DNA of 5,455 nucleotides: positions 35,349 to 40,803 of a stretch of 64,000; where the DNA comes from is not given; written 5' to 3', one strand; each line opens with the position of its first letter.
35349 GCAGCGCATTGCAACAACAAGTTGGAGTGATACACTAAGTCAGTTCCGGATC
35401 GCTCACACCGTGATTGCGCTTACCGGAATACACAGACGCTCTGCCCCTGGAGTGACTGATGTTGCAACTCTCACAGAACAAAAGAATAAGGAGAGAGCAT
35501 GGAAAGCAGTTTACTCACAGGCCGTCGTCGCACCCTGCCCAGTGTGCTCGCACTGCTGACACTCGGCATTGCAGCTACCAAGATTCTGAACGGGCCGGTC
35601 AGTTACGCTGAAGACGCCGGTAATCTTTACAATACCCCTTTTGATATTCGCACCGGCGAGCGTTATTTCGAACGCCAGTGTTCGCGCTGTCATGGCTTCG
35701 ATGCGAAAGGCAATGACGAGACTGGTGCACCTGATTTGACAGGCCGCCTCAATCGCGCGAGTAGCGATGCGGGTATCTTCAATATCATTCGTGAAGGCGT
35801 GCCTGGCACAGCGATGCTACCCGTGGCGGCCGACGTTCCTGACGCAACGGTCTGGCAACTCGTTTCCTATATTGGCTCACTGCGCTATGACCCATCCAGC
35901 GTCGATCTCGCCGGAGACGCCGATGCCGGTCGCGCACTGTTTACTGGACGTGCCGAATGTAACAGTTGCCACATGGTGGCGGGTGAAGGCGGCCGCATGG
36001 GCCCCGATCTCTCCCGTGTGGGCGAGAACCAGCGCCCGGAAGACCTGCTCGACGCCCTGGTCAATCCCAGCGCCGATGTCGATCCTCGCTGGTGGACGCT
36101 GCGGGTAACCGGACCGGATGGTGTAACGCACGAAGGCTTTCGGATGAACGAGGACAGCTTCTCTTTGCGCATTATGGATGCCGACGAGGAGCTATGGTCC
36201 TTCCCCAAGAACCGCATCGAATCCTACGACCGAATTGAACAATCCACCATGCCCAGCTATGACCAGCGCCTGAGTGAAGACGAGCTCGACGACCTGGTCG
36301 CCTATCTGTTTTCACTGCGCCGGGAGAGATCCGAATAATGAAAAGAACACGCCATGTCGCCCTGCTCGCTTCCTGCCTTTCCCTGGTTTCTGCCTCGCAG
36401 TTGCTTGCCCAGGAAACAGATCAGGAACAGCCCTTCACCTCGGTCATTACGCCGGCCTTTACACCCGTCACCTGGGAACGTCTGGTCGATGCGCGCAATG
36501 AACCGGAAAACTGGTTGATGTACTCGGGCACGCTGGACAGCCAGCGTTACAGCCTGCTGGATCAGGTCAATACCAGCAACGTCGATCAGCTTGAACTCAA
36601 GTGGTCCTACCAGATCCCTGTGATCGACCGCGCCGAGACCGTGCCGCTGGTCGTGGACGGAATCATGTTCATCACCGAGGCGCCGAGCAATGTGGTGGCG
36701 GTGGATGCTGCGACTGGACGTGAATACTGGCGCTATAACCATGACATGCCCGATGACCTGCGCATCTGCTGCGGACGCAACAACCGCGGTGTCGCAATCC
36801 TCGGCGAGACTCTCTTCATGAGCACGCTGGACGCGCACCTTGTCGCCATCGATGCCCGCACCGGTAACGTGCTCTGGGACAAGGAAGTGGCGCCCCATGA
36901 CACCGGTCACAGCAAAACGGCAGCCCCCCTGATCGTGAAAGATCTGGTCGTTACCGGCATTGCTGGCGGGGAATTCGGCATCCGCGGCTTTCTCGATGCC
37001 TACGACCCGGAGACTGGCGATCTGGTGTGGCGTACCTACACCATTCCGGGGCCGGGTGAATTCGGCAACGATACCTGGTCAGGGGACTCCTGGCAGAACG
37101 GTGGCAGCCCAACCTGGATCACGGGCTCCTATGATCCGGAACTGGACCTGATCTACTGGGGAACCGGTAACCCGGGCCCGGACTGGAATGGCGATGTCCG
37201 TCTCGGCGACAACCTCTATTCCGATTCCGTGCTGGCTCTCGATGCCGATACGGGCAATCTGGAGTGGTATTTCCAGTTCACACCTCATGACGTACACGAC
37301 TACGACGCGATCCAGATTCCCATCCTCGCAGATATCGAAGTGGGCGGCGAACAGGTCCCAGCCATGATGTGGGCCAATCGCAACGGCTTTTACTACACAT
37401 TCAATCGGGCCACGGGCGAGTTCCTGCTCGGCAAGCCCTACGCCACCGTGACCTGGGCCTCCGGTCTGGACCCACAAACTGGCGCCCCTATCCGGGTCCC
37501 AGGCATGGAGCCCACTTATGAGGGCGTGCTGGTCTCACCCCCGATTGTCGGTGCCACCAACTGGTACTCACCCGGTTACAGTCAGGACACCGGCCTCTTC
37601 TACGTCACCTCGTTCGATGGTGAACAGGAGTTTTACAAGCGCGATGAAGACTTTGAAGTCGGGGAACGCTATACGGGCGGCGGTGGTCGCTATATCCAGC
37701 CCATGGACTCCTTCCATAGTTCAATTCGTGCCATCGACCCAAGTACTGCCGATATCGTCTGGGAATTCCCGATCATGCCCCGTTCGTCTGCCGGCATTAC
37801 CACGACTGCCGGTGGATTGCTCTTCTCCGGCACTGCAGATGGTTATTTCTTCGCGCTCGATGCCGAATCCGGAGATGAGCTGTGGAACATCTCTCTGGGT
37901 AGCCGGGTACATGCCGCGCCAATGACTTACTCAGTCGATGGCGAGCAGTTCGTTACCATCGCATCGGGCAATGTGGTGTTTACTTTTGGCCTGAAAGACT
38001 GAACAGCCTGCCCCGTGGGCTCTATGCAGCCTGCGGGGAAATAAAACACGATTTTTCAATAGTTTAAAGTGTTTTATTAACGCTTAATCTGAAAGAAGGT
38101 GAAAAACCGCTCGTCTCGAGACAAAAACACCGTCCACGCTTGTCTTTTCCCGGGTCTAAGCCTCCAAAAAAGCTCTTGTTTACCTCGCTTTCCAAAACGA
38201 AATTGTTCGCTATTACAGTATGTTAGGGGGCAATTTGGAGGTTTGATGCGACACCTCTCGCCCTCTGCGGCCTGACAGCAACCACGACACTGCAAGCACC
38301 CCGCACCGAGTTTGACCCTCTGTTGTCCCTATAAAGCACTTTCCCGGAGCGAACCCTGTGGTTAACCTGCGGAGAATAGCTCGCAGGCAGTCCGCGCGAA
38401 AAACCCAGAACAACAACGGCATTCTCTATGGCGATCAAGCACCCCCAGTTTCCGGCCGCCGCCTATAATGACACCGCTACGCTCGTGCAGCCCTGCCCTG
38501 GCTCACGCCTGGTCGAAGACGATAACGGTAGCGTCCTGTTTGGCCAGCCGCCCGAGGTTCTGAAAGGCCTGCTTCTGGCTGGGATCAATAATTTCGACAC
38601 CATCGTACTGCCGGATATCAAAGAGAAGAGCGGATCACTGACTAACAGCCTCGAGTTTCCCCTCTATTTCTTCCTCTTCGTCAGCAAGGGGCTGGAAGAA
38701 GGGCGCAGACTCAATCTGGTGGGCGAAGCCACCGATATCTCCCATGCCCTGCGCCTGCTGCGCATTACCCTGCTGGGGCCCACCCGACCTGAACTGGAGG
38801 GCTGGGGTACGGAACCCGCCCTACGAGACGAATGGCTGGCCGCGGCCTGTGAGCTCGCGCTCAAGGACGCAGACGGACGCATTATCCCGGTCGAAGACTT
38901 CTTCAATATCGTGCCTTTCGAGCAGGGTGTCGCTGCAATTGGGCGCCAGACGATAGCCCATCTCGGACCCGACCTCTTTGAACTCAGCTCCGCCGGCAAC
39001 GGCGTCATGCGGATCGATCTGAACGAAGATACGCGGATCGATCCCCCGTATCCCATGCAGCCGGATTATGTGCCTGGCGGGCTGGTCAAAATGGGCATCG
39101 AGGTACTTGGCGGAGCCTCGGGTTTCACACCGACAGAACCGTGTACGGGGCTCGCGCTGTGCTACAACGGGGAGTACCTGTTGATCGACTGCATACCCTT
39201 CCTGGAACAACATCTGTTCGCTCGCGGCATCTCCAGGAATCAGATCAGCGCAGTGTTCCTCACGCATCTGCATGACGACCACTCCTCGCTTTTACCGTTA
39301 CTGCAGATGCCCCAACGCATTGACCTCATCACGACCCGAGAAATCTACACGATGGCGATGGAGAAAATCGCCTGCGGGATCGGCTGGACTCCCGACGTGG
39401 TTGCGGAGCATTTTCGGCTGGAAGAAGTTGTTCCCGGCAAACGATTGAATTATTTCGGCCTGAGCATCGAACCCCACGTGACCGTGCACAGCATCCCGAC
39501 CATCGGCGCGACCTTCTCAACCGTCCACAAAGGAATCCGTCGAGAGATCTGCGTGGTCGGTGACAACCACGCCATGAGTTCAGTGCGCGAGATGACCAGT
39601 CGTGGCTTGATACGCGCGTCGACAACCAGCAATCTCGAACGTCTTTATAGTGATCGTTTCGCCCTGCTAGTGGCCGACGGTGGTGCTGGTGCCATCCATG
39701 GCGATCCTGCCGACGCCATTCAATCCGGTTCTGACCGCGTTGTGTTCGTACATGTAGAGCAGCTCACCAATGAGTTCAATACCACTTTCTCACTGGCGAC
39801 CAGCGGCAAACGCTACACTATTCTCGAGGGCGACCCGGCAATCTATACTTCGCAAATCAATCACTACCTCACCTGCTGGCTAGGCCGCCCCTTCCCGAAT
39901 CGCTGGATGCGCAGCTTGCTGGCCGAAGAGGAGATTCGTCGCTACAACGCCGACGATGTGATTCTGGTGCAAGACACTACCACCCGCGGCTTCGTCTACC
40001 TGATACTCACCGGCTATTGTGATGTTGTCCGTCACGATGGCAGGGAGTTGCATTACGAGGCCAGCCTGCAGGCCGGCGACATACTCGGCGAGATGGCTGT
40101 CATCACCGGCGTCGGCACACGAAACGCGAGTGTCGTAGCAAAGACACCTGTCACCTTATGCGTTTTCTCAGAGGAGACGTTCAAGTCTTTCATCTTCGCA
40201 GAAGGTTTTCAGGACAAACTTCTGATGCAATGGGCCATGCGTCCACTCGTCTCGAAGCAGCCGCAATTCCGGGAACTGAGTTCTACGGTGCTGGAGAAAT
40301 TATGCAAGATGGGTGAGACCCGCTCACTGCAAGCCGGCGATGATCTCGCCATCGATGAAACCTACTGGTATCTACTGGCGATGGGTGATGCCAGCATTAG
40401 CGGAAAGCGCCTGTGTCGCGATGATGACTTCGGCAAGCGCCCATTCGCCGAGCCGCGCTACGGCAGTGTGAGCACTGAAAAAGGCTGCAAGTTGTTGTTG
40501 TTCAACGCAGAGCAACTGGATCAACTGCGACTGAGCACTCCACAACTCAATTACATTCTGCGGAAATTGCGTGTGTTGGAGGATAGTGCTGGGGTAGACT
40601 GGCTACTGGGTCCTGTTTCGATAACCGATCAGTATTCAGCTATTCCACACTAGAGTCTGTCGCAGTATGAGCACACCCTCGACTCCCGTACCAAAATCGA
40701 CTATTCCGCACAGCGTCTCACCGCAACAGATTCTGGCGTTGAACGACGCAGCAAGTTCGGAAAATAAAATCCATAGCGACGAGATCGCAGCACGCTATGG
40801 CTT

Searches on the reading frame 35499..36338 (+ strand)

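Call 50: search_protein_families(library=pfam, proteins=[window:35499-36338:+], max_evalue=0.0001)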
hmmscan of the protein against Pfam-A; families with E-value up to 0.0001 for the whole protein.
window:35499-36338:+ (279 aa): 2 families
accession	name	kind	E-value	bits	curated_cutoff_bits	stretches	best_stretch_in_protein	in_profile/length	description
PF13442.11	Cytochrome_CBB3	-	7.2e-23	81.1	27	1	49-125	2-68/68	Cytochrome C oxidase, cbb3-type, subunit III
PF00034.26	Cytochrom_C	-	4.7e-17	63.5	21.3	0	52-128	3-89/90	Cytochrome c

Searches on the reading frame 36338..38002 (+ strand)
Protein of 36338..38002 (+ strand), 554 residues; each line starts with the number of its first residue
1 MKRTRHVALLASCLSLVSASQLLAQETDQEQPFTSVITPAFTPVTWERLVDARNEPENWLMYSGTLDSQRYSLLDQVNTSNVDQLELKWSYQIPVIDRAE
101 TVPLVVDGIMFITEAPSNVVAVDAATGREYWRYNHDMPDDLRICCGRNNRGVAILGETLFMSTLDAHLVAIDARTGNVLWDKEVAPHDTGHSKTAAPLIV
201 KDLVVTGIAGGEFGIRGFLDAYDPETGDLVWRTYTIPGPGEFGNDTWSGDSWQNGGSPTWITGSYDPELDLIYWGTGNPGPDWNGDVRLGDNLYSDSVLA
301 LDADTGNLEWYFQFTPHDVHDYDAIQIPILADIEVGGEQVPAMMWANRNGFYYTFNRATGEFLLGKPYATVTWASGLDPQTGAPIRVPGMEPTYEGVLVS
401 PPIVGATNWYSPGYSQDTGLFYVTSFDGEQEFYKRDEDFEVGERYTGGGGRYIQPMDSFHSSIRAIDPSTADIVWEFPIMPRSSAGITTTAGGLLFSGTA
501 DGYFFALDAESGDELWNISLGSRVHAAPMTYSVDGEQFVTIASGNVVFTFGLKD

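Call 50: search_protein_families(library=pfam, proteins=[window:36338-38002:+], max_evalue=0.0001)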
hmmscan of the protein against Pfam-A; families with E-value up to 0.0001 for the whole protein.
window:36338-38002:+ (554 aa): 3 families
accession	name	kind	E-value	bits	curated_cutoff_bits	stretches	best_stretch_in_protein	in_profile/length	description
PF01011.28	PQQ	-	2.2e-87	294.6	26.7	2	59-363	1-335/595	Glucose/ethanol/alcohol dehydrogenase, beta-propeller domain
PF13360.13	PQQ_2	-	2e-30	106.6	27.6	2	101-233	28-144/233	Outer membrane protein assembly factor BamB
PF13570.13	Beta-prop_ACSF4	-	9.7e-13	48.6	133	1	458-546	110-197/329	Beta-alanine-activating enzyme, beta-propeller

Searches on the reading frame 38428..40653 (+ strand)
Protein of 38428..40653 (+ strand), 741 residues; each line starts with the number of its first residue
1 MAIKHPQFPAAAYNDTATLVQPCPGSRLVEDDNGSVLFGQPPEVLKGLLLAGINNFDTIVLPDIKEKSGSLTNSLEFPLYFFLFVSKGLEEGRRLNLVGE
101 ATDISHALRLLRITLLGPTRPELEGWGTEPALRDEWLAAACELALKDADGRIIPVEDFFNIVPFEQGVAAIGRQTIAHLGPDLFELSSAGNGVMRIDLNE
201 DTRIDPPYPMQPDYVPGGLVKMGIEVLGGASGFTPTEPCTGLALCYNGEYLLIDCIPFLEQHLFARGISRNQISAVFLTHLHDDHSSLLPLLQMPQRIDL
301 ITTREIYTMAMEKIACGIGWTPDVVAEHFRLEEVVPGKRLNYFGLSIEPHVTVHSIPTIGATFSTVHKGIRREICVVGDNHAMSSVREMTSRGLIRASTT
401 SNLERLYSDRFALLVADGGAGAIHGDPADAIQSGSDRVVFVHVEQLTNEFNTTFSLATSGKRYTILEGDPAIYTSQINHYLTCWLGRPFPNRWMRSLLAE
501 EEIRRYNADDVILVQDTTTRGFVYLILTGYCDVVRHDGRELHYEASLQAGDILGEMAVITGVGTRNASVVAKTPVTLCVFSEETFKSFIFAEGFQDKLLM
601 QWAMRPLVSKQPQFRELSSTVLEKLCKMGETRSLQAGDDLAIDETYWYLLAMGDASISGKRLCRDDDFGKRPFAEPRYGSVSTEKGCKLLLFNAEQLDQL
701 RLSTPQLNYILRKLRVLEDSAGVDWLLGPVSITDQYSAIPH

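Call 48: search_protein_families(library=padloc, proteins=[window:38428-40653:+], max_evalue=0.001)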
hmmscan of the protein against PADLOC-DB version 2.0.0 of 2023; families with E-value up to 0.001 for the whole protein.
window:38428-40653:+ (741 aa): 5 families
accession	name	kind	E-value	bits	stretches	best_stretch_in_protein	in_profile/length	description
PDLC02371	PycTIR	-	1e-09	36.2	1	495-588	31-119/288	-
PDLC00731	Effector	-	4.2e-09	33.8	1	496-588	35-122/306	TIR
PDLC00732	Effector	-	1e-08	32.5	1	497-587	32-117/301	TIR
PDLC00730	Effector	-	0.00011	19.5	1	496-586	51-137/299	TIR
PDLC00734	PycC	-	0.00012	19.3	1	489-586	21-117/374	Pycsar cyclase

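Call 50: search_protein_families(library=pfam, proteins=[window:38428-40653:+], max_evalue=0.0001)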
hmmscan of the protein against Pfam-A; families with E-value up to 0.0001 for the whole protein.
window:38428-40653:+ (741 aa): 3 families
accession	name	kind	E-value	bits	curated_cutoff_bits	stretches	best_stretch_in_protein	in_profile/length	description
PF00027.35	cNMP_binding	-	1.9e-16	60.3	27.5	1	504-589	2-86/89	Cyclic nucleotide-binding domain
PF00753.33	Lactamase_B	-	1.2e-07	32.3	22.7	1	246-318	13-89/196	Metallo-beta-lactamase superfamily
PF12706.13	Lactamase_B_2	-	8.7e-05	22.6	27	0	251-379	3-142/200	Beta-lactamase superfamily domain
